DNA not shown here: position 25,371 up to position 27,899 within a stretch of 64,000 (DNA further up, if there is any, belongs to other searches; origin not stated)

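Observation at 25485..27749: Hel308/Ski2-like helicase as the lone large plus-strand gene in a minus-strand block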

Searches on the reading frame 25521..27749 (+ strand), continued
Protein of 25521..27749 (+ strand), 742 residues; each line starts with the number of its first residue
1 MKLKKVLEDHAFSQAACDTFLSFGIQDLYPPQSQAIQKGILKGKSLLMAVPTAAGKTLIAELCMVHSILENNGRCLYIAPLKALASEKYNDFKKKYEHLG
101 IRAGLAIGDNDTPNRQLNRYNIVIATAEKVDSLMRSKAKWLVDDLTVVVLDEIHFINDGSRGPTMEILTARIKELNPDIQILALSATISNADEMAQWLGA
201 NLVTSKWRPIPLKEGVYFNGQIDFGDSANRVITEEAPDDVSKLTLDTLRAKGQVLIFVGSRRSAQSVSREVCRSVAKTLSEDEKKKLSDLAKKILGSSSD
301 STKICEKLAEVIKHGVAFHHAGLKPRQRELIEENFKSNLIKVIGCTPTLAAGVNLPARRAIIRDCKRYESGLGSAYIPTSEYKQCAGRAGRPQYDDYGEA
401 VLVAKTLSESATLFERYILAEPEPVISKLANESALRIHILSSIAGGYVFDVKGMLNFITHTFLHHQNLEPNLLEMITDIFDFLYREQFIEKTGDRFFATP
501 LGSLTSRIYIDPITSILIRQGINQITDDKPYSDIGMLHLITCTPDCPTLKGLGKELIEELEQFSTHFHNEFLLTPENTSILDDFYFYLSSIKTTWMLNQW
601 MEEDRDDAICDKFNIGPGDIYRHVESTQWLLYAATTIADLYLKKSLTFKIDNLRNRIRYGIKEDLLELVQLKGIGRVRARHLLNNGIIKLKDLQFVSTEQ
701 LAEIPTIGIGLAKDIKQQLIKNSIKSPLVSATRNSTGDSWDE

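Call 8: find_homologous_proteins(query=window:25521-27749:+, max_evalue=1e-10)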
Query window:25521-27749:+ (742 aa): 7723 proteins with E <= 1e-10 among 8000 candidates; the best 120 are listed.
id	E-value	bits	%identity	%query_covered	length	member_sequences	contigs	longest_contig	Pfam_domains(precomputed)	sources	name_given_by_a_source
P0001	0.0e+0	1676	100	100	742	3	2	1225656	PF00270.36,PF14520.13,PF00271.38,PF21280.3,PF22527.3,PF04851.22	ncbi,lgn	ncbi:MAG: DEAD/DEAH box helicase [Candidatus Omnitrophota bacterium]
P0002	0.0e+0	1469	86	100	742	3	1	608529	PF00270.36,PF14520.13,PF00271.38,PF21280.3,PF22527.3,PF04851.22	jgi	-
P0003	0.0e+0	1365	81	99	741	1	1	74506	PF00270.36,PF20470.5,PF00271.38,PF21280.3,PF22527.3,PF04851.22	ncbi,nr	ncbi:MAG: DEAD/DEAH box helicase [Candidatus Omnitrophica bacterium]|nr:DEAD/DEAH box helicase [Cand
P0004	0.0e+0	1296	75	100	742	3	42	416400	PF00270.36,PF14520.13,PF00271.38,PF21280.3,PF22527.3,PF04851.22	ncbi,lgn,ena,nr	ncbi:MAG: DEAD/DEAH box helicase [Candidatus Omnitrophica bacterium]|nr:DEAD/DEAH box helicase [Cand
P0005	0.0e+0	1277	74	100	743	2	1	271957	PF00270.36,PF20470.5,PF00271.38,PF21280.3,PF22527.3,PF04851.22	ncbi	-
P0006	0.0e+0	1234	71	100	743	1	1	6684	PF00270.36,PF14520.13,PF00271.38,PF21280.3,PF22527.3,PF04851.22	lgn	-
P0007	0.0e+0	1231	73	100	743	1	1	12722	PF00270.36,PF10391.16,PF20470.5,PF14520.13,PF00271.38,PF21280.3,PF22527.3,PF04851.22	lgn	-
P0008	0.0e+0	1174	77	88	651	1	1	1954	PF00270.36,PF14520.13,PF00271.38,PF21280.3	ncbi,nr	ncbi:MAG: DEAD/DEAH box helicase, partial [Candidatus Omnitrophica bacterium]|nr:DEAD/DEAH box helic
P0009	0.0e+0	1174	68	100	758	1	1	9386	PF00270.36,PF20470.5,PF14520.13,PF00271.38,PF21280.3,PF04851.22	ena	-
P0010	0.0e+0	1143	69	97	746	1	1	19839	PF00270.36,PF14520.13,PF00271.38,PF21280.3,PF04851.22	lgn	-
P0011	0.0e+0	1136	70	97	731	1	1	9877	PF00270.36,PF20470.5,PF14520.13,PF00271.38,PF21280.3,PF22527.3,PF04851.22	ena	-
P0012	0.0e+0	1135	67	99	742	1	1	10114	PF00270.36,PF00271.38,PF21280.3,PF22527.3,PF04851.22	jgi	-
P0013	0.0e+0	1133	69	97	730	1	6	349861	PF12826.14,PF00270.36,PF14520.13,PF00271.38,PF21280.3,PF22527.3,PF04851.22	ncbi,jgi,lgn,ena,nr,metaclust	ncbi:MAG TPA: extensin [Candidatus Omnitrophica bacterium]|nr:MAG: hypothetical protein A2Z81_04115 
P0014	0.0e+0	1124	68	97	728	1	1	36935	PF00270.36,PF20470.5,PF14520.13,PF00271.38,PF21280.3,PF04851.22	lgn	-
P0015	0.0e+0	1122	67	100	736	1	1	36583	PF00270.36,PF20470.5,PF14520.13,PF00271.38,PF21280.3,PF04851.22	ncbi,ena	-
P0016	0.0e+0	1119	68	97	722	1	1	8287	PF12826.14,PF00270.36,PF20470.5,PF14520.13,PF00271.38,PF21280.3,PF22527.3,PF04851.22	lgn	-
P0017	0.0e+0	1118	67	100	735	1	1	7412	PF00270.36,PF10391.16,PF14520.13,PF00271.38,PF21280.3,PF04851.22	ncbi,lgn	-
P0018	0.0e+0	1117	67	97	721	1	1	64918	PF00270.36,PF20470.5,PF14520.13,PF00271.38,PF21280.3,PF22527.3,PF04851.22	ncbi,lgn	-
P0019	0.0e+0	1115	67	97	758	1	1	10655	PF00270.36,PF14520.13,PF00271.38,PF21280.3,PF00633.30,PF22527.3,PF04851.22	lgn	-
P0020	0.0e+0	1109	68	98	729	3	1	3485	PF12826.14,PF00270.36,PF14520.13,PF00271.38,PF21280.3,PF22527.3,PF04851.22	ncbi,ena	-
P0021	0.0e+0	1109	68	97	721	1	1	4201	PF00270.36,PF14520.13,PF00271.38,PF21280.3,PF00633.30,PF22527.3,PF04851.22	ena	-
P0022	0.0e+0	1102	67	97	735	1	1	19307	PF00270.36,PF20470.5,PF14520.13,PF00271.38,PF21280.3,PF22527.3,PF04851.22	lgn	-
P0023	0.0e+0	1101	67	99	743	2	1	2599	PF00270.36,PF20470.5,PF14520.13,PF00271.38,PF21280.3,PF22527.3,PF04851.22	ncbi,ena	-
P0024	0.0e+0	1100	66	98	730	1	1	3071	PF00270.36,PF20470.5,PF14520.13,PF00271.38,PF21280.3,PF22527.3,PF04851.22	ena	-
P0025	0.0e+0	1100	65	99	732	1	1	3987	PF00270.36,PF14520.13,PF00271.38,PF21280.3,PF22527.3,PF04851.22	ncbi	-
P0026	0.0e+0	1100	66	98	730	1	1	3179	PF00270.36,PF20470.5,PF14520.13,PF00271.38,PF21280.3,PF22527.3,PF04851.22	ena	-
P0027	0.0e+0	1097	68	96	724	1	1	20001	PF00270.36,PF14520.13,PF00271.38,PF21280.3,PF00633.30,PF22527.3,PF04851.22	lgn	-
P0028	0.0e+0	1097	66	98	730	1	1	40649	PF00270.36,PF20470.5,PF14520.13,PF00271.38,PF21280.3,PF22527.3,PF04851.22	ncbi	-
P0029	0.0e+0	1096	67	97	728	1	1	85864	PF12826.14,PF00270.36,PF20470.5,PF14520.13,PF00271.38,PF21280.3,PF22527.3,PF04851.22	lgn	-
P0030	0.0e+0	1096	67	97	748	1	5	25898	PF00270.36,PF14520.13,PF00271.38,PF21280.3,PF00633.30,PF22527.3,PF04851.22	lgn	-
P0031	0.0e+0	1096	68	97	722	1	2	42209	PF00270.36,PF20470.5,PF14520.13,PF00271.38,PF21280.3,PF22527.3,PF04851.22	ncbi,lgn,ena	-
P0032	0.0e+0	1095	66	98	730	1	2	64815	PF00270.36,PF20470.5,PF14520.13,PF00271.38,PF21280.3,PF22527.3,PF04851.22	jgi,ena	-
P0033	0.0e+0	1094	67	97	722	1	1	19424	PF00270.36,PF20470.5,PF14520.13,PF00271.38,PF21280.3,PF22527.3,PF04851.22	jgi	-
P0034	0.0e+0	1093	66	97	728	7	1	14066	PF00270.36,PF20470.5,PF14520.13,PF00271.38,PF21280.3,PF22527.3,PF04851.22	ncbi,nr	ncbi:MAG: DEAD/DEAH box helicase [Candidatus Omnitrophica bacterium]|nr:DEAD/DEAH box helicase [Cand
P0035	0.0e+0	1092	66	97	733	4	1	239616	PF00270.36,PF20470.5,PF14520.13,PF00271.38,PF21280.3,PF22527.3,PF04851.22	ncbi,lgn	-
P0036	0.0e+0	1090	67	97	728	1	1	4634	PF00270.36,PF20470.5,PF14520.13,PF00271.38,PF21280.3,PF22527.3,PF04851.22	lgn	-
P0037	0.0e+0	1087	65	96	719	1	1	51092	PF00270.36,PF20470.5,PF14520.13,PF00271.38,PF21280.3,PF22527.3,PF04851.22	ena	-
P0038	0.0e+0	1087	67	97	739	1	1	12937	PF00270.36,PF14520.13,PF00271.38,PF21280.3,PF22527.3,PF04851.22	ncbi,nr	ncbi:MAG: DEAD/DEAH box helicase [Candidatus Omnitrophica bacterium]|nr:DEAD/DEAH box helicase [Cand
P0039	0.0e+0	1085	66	98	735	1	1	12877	PF00270.36,PF20470.5,PF14520.13,PF00271.38,PF21280.3,PF22527.3,PF04851.22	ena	-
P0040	0.0e+0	1085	66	97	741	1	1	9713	PF00270.36,PF20470.5,PF14520.13,PF00271.38,PF21280.3,PF22527.3,PF04851.22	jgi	jgi:helicase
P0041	0.0e+0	1085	67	97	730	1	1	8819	PF00270.36,PF20470.5,PF00271.38,PF21280.3,PF22527.3,PF04851.22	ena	-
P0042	0.0e+0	1084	65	100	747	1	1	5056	PF00270.36,PF14520.13,PF00271.38,PF21280.3,PF22527.3,PF04851.22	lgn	-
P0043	0.0e+0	1084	66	97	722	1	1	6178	PF00270.36,PF20470.5,PF14520.13,PF00271.38,PF21280.3,PF04851.22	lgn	-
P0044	0.0e+0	1084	66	97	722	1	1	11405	PF00270.36,PF20470.5,PF00271.38,PF21280.3,PF22527.3,PF04851.22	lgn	-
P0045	0.0e+0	1083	66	97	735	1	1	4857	PF00270.36,PF20470.5,PF14520.13,PF00271.38,PF21280.3,PF22527.3,PF04851.22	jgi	jgi:helicase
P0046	0.0e+0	1080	67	97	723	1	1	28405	PF00270.36,PF00271.38,PF21280.3,PF22527.3,PF04851.22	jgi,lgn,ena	-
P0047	0.0e+0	1078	65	98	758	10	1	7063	PF00270.36,PF14520.13,PF00271.38,PF21280.3,PF22527.3,PF04851.22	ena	-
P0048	0.0e+0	1076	66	98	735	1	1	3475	PF12826.14,PF00270.36,PF14520.13,PF00271.38,PF21280.3,PF04851.22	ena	-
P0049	0.0e+0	1075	65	97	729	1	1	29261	PF00270.36,PF20470.5,PF00271.38,PF21280.3,PF22527.3,PF04851.22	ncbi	-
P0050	0.0e+0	1075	66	97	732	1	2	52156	PF00270.36,PF20470.5,PF14520.13,PF00271.38,PF21280.3,PF00633.30,PF22527.3,PF04851.22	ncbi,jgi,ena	-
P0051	0.0e+0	1072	66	98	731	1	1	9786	PF00270.36,PF14520.13,PF00271.38,PF21280.3,PF22527.3,PF04851.22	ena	-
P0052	0.0e+0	1071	65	97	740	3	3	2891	PF00270.36,PF14520.13,PF00271.38,PF21280.3,PF00633.30,PF22527.3,PF04851.22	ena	-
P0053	0.0e+0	1070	65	99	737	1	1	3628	PF00270.36,PF14520.13,PF00271.38,PF21280.3,PF22527.3,PF04851.22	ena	-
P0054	0.0e+0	1069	65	96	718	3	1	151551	PF00270.36,PF20470.5,PF14520.13,PF00271.38,PF21280.3,PF04851.22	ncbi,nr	ncbi:MAG TPA: DEAD/DEAH box helicase [Candidatus Omnitrophota bacterium]|nr:DEAD/DEAH box helicase [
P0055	0.0e+0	1069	65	97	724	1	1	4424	PF00270.36,PF14520.13,PF00271.38,PF21280.3,PF04851.22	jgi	-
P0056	0.0e+0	1069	65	98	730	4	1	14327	PF00270.36,PF00271.38,PF21280.3,PF22527.3,PF04851.22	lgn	-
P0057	0.0e+0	1067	65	98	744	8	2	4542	PF00270.36,PF10391.16,PF14520.13,PF00271.38,PF21280.3,PF22527.3,PF04851.22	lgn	-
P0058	0.0e+0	1065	66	97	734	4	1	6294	PF00270.36,PF20470.5,PF14520.13,PF00271.38,PF21280.3,PF04851.22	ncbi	-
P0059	0.0e+0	1064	64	98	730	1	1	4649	PF00270.36,PF10391.16,PF14520.13,PF00271.38,PF21280.3,PF22527.3,PF04851.22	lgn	-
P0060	0.0e+0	1062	64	98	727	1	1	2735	PF00270.36,PF20470.5,PF14520.13,PF00271.38,PF21280.3,PF22527.3,PF04851.22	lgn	-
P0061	0.0e+0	1061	65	97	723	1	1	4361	PF00270.36,PF20470.5,PF14520.13,PF00271.38,PF21280.3,PF22527.3,PF04851.22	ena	-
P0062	0.0e+0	1060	65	97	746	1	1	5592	PF00270.36,PF20470.5,PF14520.13,PF00271.38,PF21280.3,PF00633.30,PF04851.22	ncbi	-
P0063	0.0e+0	1059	65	97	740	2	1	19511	PF00270.36,PF14520.13,PF00271.38,PF21280.3,PF22527.3,PF04851.22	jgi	-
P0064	0.0e+0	1059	65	97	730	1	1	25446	PF00270.36,PF20470.5,PF14520.13,PF00271.38,PF21280.3,PF22527.3,PF04851.22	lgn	-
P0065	0.0e+0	1058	64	98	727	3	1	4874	PF00270.36,PF20470.5,PF14520.13,PF00271.38,PF21280.3,PF22527.3,PF04851.22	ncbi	-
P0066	0.0e+0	1058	65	97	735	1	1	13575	PF00270.36,PF14520.13,PF00271.38,PF21280.3,PF22527.3,PF04851.22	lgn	-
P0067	0.0e+0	1057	64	97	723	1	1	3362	PF00270.36,PF20470.5,PF14520.13,PF00271.38,PF21280.3,PF22527.3,PF04851.22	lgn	-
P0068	0.0e+0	1056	64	97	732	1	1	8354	PF00270.36,PF20470.5,PF14520.13,PF00271.38,PF21280.3,PF04851.22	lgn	-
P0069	0.0e+0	1055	65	97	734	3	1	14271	PF00270.36,PF20470.5,PF14520.13,PF00271.38,PF21280.3,PF04851.22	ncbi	-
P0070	0.0e+0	1054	63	98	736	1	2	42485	PF12826.14,PF00270.36,PF14520.13,PF00271.38,PF21280.3,PF22527.3,PF04851.22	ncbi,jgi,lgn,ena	-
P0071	0.0e+0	1051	64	97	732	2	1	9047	PF00270.36,PF14520.13,PF00271.38,PF21280.3,PF04851.22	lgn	-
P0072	0.0e+0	1051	64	98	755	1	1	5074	PF00270.36,PF14520.13,PF00271.38,PF21280.3,PF04851.22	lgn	-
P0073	0.0e+0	1050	64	97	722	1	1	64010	PF00270.36,PF20470.5,PF14520.13,PF00271.38,PF21280.3,PF22527.3,PF04851.22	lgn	-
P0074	0.0e+0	1050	64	97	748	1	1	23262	PF00270.36,PF20470.5,PF14520.13,PF00271.38,PF21280.3,PF04851.22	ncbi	-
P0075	0.0e+0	1050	64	97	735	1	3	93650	PF00270.36,PF14520.13,PF00271.38,PF21280.3,PF22527.3,PF04851.22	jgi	-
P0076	0.0e+0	1049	62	99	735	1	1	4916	PF00270.36,PF14520.13,PF00271.38,PF21280.3,PF22527.3,PF04851.22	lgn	-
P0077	0.0e+0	1049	65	97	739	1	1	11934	PF12826.14,PF00270.36,PF10391.16,PF20470.5,PF14520.13,PF00271.38,PF21280.3,PF22527.3,PF04851.22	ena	-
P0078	0.0e+0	1049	62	99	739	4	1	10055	PF00270.36,PF20470.5,PF14520.13,PF00271.38,PF21280.3,PF22527.3,PF04851.22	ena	-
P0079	0.0e+0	1048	63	99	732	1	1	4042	PF00270.36,PF20470.5,PF14520.13,PF00271.38,PF21280.3,PF22527.3,PF04851.22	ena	-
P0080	0.0e+0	1046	64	97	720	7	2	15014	PF00270.36,PF20470.5,PF14520.13,PF00271.38,PF21280.3,PF22527.3,PF04851.22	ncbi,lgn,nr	ncbi:MAG: DEAD/DEAH box helicase [Candidatus Omnitrophica bacterium]|nr:DEAD/DEAH box helicase [Cand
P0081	0.0e+0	1046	63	99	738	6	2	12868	PF12826.14,PF00270.36,PF10391.16,PF14520.13,PF00271.38,PF21280.3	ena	-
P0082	0.0e+0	1046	63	97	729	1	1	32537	PF12826.14,PF00270.36,PF14520.13,PF00271.38,PF21280.3,PF22527.3,PF04851.22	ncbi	-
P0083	0.0e+0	1044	62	100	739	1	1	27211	PF00270.36,PF14520.13,PF00271.38,PF21280.3,PF22527.3,PF04851.22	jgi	jgi:helicase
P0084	0.0e+0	1044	64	97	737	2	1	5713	PF12826.14,PF00270.36,PF14520.13,PF00271.38,PF21280.3,PF22527.3,PF04851.22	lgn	-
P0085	0.0e+0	1044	64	97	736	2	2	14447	PF00270.36,PF20470.5,PF14520.13,PF00271.38,PF21280.3,PF22527.3,PF04851.22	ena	-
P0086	0.0e+0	1043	64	97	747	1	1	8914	PF00270.36,PF14520.13,PF00271.38,PF21280.3,PF22527.3,PF04851.22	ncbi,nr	ncbi:MAG: DEAD/DEAH box helicase [Candidatus Omnitrophica bacterium]|nr:DEAD/DEAH box helicase [Cand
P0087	0.0e+0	1042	63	97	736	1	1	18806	PF12826.14,PF00270.36,PF10391.16,PF14520.13,PF00271.38,PF21280.3,PF22527.3,PF04851.22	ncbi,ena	-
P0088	0.0e+0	1042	64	97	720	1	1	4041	PF00270.36,PF20470.5,PF14520.13,PF00271.38,PF21280.3,PF22527.3,PF04851.22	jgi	jgi:helicase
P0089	0.0e+0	1042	64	97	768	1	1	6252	PF12826.14,PF00270.36,PF10391.16,PF14520.13,PF00271.38,PF21280.3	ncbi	-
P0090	0.0e+0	1040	64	97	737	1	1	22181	PF00270.36,PF20470.5,PF14520.13,PF00271.38,PF21280.3,PF04851.22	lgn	-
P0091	0.0e+0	1039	64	97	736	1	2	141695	PF00270.36,PF14520.13,PF00271.38,PF21280.3,PF00633.30,PF22527.3,PF04851.22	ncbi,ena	-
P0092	0.0e+0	1039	62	97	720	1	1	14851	PF00270.36,PF20470.5,PF14520.13,PF00271.38,PF21280.3,PF22527.3,PF04851.22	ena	-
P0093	0.0e+0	1038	63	97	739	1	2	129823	PF00270.36,PF20470.5,PF14520.13,PF00271.38,PF21280.3,PF22527.3,PF04851.22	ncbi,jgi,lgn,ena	-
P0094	0.0e+0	1038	63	97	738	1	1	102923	PF00270.36,PF20470.5,PF14520.13,PF00271.38,PF21280.3,PF00633.30,PF22527.3,PF04851.22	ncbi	-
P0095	0.0e+0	1038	62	98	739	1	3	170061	PF00270.36,PF20470.5,PF14520.13,PF00271.38,PF21280.3,PF00633.30,PF22527.3,PF04851.22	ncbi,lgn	-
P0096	0.0e+0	1037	63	98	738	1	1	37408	PF00270.36,PF14520.13,PF00271.38,PF21280.3,PF22527.3,PF04851.22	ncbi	-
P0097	0.0e+0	1037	64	97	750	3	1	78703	PF00270.36,PF10391.16,PF20470.5,PF14520.13,PF00271.38,PF21280.3,PF22527.3,PF04851.22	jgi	-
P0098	0.0e+0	1036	64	97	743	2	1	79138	PF00270.36,PF20470.5,PF14520.13,PF00271.38,PF21280.3,PF04851.22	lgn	-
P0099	0.0e+0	1036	62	100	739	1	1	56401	PF00270.36,PF14520.13,PF00271.38,PF21280.3,PF04851.22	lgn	-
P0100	0.0e+0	1035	62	100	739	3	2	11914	PF00270.36,PF14520.13,PF00271.38,PF21280.3,PF04851.22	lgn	-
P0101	0.0e+0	1035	62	97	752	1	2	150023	PF00270.36,PF14520.13,PF00271.38,PF21280.3,PF00633.30,PF22527.3,PF04851.22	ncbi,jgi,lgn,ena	-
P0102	0.0e+0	1031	62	100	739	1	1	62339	PF00270.36,PF14520.13,PF00271.38,PF21280.3,PF04851.22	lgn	-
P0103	0.0e+0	1030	64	97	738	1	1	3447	PF00270.36,PF10391.16,PF14520.13,PF00271.38,PF21280.3,PF22527.3,PF04851.22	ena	-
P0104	0.0e+0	1030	62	97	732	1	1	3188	PF00270.36,PF14520.13,PF00271.38,PF21280.3,PF22527.3,PF04851.22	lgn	-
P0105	0.0e+0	1028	67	92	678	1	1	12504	PF00270.36,PF20470.5,PF14520.13,PF00271.38,PF21280.3,PF00633.30,PF22527.3,PF04851.22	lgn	-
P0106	0.0e+0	1028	62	97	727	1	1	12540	PF00270.36,PF14520.13,PF00271.38,PF21280.3,PF22527.3,PF04851.22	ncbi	-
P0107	0.0e+0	1025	64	98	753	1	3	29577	PF00270.36,PF10391.16,PF14520.13,PF00271.38,PF21280.3,PF00633.30,PF22527.3,PF04851.22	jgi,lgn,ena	-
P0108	0.0e+0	1025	63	98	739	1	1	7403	PF00270.36,PF14520.13,PF00271.38,PF21280.3,PF00633.30,PF22527.3,PF04851.22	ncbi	-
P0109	0.0e+0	1025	62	97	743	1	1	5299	PF00270.36,PF10391.16,PF14520.13,PF00271.38,PF21280.3,PF22527.3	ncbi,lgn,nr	ncbi:MAG: DEAD/DEAH box helicase [Candidatus Omnitrophica bacterium]|nr:DEAD/DEAH box helicase [Cand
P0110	0.0e+0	1024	64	97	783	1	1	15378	PF00270.36,PF14520.13,PF00271.38,PF21280.3,PF22527.3,PF04851.22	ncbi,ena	-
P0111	0.0e+0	1023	62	97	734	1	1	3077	PF00270.36,PF14520.13,PF00271.38,PF21280.3,PF22527.3,PF04851.22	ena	-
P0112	0.0e+0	1022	63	98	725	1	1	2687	PF00270.36,PF14520.13,PF00271.38,PF21280.3,PF22527.3,PF04851.22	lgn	-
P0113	0.0e+0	1022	62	97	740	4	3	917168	PF00270.36,PF14520.13,PF00271.38,PF21280.3,PF22527.3,PF04851.22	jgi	-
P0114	0.0e+0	1021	62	97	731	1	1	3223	PF12826.14,PF00270.36,PF20470.5,PF14520.13,PF00271.38,PF21280.3,PF22527.3,PF04851.22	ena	-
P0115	0.0e+0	1021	64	94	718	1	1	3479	PF00270.36,PF14520.13,PF00271.38,PF21280.3,PF22527.3,PF04851.22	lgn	-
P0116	0.0e+0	1018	61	97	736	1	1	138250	PF00270.36,PF20470.5,PF14520.13,PF00271.38,PF21280.3,PF04851.22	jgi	jgi:helicase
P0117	0.0e+0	1017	60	97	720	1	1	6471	PF00270.36,PF14520.13,PF00271.38,PF21280.3,PF22527.3,PF04851.22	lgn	-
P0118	0.0e+0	1017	61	97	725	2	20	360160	PF00270.36,PF00271.38,PF21280.3,PF22527.3,PF04851.22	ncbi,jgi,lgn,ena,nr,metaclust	ncbi:MAG: DEAD/DEAH box helicase [Candidatus Aceula lacicola]|nr:DEAD/DEAH box helicase [Candidatus 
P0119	0.0e+0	1017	61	97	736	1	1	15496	PF00270.36,PF14520.13,PF00271.38,PF21280.3,PF22527.3,PF04851.22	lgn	-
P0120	0.0e+0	1016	62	97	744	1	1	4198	PF00270.36,PF10391.16,PF14520.13,PF00271.38,PF21280.3,PF22527.3,PF04851.22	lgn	-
